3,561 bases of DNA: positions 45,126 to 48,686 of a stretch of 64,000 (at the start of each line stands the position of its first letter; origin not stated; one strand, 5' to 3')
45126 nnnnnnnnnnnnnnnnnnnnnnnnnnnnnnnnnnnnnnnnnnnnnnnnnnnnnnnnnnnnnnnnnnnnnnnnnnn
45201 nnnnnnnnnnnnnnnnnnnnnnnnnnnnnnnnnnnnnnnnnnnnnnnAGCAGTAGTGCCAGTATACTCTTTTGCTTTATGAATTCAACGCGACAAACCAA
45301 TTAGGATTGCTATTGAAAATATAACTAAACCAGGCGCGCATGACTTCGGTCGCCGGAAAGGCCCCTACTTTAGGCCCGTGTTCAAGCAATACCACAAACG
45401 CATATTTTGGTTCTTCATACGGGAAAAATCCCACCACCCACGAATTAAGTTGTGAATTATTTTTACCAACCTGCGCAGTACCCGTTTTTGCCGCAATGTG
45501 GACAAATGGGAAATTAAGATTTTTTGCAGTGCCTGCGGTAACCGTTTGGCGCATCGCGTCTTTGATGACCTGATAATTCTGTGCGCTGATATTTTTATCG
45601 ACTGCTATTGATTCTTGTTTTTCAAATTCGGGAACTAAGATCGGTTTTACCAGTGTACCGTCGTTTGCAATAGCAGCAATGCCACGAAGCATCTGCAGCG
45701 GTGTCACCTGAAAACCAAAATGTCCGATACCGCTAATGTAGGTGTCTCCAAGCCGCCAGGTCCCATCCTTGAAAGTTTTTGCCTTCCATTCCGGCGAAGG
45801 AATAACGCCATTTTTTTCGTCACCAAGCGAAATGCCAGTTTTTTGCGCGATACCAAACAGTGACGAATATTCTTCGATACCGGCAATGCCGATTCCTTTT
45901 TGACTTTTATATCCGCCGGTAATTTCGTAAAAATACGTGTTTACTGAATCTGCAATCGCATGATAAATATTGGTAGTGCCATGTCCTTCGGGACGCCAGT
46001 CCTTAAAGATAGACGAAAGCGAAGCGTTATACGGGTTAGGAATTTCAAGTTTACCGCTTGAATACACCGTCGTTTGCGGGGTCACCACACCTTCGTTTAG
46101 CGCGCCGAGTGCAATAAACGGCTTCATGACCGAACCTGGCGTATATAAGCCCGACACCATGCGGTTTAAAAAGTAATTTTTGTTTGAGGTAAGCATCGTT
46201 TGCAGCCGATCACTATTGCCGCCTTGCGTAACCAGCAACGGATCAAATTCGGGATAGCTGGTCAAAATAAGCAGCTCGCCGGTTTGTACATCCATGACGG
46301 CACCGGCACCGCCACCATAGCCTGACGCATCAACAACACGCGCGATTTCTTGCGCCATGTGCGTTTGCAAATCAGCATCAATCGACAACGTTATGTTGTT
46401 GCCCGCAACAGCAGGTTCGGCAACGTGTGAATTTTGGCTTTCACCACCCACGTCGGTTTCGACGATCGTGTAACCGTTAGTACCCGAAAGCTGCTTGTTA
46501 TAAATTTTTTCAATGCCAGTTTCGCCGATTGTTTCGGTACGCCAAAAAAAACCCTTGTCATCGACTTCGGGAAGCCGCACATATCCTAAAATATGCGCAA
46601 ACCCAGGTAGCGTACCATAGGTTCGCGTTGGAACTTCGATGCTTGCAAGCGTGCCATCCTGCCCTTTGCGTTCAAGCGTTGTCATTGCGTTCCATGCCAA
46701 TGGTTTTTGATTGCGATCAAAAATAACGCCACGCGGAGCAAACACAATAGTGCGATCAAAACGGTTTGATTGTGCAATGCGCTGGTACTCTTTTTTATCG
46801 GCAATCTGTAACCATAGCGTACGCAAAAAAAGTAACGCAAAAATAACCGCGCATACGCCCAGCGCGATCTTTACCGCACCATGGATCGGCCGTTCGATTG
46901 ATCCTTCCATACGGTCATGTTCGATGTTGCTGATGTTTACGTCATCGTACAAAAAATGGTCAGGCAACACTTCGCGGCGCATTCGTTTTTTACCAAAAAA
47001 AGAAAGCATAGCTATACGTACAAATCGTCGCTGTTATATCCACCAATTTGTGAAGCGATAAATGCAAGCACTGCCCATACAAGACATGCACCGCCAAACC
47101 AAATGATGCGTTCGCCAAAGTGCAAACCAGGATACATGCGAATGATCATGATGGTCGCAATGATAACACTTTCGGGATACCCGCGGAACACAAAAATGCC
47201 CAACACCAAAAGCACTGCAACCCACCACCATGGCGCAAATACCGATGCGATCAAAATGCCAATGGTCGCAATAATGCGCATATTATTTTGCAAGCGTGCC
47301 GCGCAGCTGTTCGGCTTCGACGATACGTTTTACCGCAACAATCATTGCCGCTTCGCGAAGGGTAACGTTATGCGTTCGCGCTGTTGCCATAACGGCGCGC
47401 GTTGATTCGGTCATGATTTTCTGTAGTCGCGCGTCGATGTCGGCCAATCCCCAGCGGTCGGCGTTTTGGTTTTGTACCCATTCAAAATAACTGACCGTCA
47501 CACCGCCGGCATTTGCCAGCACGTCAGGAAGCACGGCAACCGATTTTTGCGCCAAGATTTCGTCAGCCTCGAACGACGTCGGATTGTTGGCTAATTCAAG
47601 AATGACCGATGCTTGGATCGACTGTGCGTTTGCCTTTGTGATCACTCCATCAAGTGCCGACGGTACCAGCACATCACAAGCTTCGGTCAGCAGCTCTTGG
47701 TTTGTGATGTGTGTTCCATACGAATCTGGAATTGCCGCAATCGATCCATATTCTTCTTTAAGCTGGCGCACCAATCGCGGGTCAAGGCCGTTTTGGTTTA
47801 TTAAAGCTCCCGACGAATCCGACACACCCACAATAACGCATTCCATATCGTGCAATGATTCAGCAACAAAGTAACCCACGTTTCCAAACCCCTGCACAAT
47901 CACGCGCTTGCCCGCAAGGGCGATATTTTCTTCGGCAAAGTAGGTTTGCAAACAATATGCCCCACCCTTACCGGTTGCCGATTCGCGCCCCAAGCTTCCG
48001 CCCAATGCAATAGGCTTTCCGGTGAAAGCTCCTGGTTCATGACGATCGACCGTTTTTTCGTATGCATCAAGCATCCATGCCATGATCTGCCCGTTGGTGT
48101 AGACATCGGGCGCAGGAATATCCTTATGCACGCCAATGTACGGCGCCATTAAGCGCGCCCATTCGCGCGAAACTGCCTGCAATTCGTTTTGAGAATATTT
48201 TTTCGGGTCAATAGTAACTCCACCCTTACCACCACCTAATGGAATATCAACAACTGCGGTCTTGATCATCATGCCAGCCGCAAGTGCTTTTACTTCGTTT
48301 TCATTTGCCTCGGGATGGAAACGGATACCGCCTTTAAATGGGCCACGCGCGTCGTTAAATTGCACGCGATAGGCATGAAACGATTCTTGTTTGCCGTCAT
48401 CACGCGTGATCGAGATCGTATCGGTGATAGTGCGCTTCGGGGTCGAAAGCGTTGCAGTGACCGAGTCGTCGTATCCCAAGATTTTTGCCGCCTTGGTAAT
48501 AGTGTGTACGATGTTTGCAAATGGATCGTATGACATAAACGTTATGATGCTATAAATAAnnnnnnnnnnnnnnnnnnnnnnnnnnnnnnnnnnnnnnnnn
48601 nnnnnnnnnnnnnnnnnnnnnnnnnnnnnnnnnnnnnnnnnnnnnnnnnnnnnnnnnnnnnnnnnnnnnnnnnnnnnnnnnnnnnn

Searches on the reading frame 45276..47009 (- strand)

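Call 40: search_protein_families(library=pfam, proteins=[window:45276-47009:-])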
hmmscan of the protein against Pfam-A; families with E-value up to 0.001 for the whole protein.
window:45276-47009:- (577 aa): 2 families
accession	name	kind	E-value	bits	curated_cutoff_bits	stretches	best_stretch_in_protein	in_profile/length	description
PF00905.27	Transpeptidase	-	4.5e-55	187.4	22.1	1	235-558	2-295/299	Penicillin binding protein transpeptidase domain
PF03717.20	PBP_dimer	-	1.2e-13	52.3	24.4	1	125-190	104-174/180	Penicillin-binding Protein dimerisation domain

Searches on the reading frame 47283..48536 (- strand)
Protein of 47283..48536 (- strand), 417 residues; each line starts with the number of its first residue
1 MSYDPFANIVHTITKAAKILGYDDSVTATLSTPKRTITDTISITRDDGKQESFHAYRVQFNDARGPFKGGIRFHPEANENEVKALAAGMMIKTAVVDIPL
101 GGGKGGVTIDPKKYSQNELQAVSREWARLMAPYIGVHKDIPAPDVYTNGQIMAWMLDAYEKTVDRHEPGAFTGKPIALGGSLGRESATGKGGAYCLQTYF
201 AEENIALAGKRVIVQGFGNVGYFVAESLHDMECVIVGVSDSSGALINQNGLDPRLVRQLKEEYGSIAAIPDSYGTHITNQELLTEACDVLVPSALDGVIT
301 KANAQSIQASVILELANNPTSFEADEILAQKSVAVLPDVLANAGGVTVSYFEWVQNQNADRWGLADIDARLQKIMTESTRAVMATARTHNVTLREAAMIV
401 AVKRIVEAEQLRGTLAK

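Call 40: search_protein_families(library=pfam, proteins=[window:47283-48536:-])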
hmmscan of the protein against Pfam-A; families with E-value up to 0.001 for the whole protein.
window:47283-48536:- (417 aa): 2 families
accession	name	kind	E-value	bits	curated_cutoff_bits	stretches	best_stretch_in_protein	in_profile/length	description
PF00208.27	ELFV_dehydrog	-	4e-72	243.2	23.4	1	179-413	1-241/241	Glutamate/Leucine/Phenylalanine/Valine dehydrogenase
PF02812.23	ELFV_dehydrog_N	-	5.8e-50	168.8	25.3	1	33-161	1-129/129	Glu/Leu/Phe/Val dehydrogenase, dimerisation domain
